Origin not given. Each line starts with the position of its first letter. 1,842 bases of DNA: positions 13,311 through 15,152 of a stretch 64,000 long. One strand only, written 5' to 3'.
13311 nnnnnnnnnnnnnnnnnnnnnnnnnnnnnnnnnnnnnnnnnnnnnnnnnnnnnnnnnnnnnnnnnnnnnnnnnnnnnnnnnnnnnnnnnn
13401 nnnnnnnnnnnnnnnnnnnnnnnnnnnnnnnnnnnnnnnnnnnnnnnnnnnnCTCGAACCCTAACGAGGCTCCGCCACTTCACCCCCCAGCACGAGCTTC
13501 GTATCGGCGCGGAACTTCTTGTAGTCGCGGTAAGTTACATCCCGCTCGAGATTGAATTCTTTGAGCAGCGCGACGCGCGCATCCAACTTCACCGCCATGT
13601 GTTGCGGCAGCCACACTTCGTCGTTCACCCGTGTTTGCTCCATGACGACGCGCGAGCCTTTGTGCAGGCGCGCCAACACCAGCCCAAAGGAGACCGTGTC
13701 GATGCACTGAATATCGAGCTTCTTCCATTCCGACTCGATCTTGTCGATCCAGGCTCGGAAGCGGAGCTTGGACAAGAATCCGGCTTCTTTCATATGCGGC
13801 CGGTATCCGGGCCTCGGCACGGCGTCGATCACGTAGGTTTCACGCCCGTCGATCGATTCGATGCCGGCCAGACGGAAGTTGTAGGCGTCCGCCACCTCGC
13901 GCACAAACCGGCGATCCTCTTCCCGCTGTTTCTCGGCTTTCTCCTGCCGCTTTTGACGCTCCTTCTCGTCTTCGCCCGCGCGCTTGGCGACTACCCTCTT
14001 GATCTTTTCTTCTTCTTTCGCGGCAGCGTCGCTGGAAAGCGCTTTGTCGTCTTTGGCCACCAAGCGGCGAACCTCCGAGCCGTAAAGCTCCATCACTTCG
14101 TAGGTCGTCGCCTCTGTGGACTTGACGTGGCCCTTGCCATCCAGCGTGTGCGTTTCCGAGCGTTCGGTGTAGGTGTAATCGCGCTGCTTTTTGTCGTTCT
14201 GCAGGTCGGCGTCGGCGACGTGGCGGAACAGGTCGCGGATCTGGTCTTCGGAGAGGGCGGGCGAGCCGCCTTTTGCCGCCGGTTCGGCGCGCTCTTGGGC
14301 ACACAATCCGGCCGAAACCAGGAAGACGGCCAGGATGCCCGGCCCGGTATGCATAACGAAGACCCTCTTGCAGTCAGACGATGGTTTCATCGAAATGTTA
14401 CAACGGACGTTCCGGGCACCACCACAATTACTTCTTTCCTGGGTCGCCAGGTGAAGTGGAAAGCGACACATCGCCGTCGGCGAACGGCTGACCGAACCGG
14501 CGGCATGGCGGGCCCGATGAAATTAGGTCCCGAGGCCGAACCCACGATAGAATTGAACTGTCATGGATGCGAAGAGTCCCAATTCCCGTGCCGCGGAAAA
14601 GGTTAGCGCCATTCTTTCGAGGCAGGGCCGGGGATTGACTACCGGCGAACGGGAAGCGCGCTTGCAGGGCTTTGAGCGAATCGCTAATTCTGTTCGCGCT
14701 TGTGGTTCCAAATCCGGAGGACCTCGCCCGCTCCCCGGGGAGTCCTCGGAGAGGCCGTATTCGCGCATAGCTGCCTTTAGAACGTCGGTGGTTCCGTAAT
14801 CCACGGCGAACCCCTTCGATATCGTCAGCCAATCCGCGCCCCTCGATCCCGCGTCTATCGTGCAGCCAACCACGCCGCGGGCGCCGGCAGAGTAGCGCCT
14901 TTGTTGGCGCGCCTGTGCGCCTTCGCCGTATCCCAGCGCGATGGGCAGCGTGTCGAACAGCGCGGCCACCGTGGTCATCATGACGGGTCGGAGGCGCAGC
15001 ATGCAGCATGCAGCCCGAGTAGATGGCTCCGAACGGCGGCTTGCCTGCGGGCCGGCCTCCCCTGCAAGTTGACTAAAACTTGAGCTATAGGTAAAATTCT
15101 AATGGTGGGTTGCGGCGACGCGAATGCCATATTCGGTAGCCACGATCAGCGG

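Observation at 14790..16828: Mini-island in the 3' end of the RND permease gene: ~140-bp direct repeat, replacement gene end, displaced decayed old end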

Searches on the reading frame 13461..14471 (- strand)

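Call 6: search_protein_families(library=pfam, proteins=[window:13461-14471:-], max_evalue=0.1)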
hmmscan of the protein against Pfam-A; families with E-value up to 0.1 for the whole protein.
window:13461-14471:- (336 aa): 2 families
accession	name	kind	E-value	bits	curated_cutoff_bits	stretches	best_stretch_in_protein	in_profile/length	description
PF17131.11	LolA_like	-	0.024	14.7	30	0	192-221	66-95/184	Outer membrane lipoprotein-sorting protein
PF03888.20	MucB_RseB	-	0.031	14.3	22.3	1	187-224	95-128/178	MucB/RseB N-terminal domain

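Call 7: search_protein_families(library=ncbifam, proteins=[window:13461-14471:-], max_evalue=0.1)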
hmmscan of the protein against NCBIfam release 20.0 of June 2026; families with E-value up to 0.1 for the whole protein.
window:13461-14471:- (336 aa): 0 families

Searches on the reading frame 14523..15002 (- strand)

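Call 6: search_protein_families(library=pfam, proteins=[window:14523-15002:-], max_evalue=0.1)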
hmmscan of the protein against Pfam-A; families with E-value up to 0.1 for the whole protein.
window:14523-15002:- (159 aa): 1 family
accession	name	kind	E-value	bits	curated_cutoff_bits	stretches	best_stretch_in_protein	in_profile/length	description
PF00873.25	ACR_tran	-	1.4e-06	26.8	28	1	2-33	961-992/1021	AcrB/AcrD/AcrF family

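Call 7: search_protein_families(library=ncbifam, proteins=[window:14523-15002:-], max_evalue=0.1)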
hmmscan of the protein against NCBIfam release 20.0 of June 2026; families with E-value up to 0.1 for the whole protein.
window:14523-15002:- (159 aa): 11 families
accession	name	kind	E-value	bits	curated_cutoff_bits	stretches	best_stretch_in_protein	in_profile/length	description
NF007905.0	PRK10614.1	equivalog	1.7e-07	29.3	1774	1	1-34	948-981/1025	multidrug efflux RND transporter permease subunit MdtC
NF033617.1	RND_permease_2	subfamily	3.9e-07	28.4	1250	1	1-34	947-980/1009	multidrug efflux RND transporter permease subunit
NF007798.0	PRK10503.1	equivalog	3.2e-05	21.7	1584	1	1-34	962-995/1040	MdtB/MuxB family multidrug efflux RND transporter permease subunit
NF000282.2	RND_permease_1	subfamily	0.00055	17.9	1250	1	2-34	968-1000/1029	multidrug efflux RND transporter permease subunit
NF000037.1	RND_perm_OqxB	exception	0.0006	17.7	2200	1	2-35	975-1008/1050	multidrug efflux RND transporter permease subunit OqxB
TIGR00915.1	2A0602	subfamily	0.0013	16.7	940.35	1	2-36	969-1003/1050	efflux RND transporter permease subunit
NF007842.1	PRK10555.1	equivalog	0.0019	16.1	1854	1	2-51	967-1011/1036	multidrug efflux RND transporter permease AcrD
NF007133.0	PRK09579.1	equivalog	0.0028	15.3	1763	1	2-33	943-974/1017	multidrug efflux RND transporter permease subunit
TIGR00914.1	2A0601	subfamily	0.0062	14.3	701.45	1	1-33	975-1007/1051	CusA/CzcA family heavy metal efflux RND transporter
NF007131.0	PRK09577.1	equivalog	0.064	10.9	1768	1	2-49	963-1005/1045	multidrug efflux RND transporter permease subunit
NF011706.2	PRK15127.1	equivalog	0.094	10.5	2150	0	2-49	970-1012/1049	multidrug efflux RND transporter permease subunit AcrB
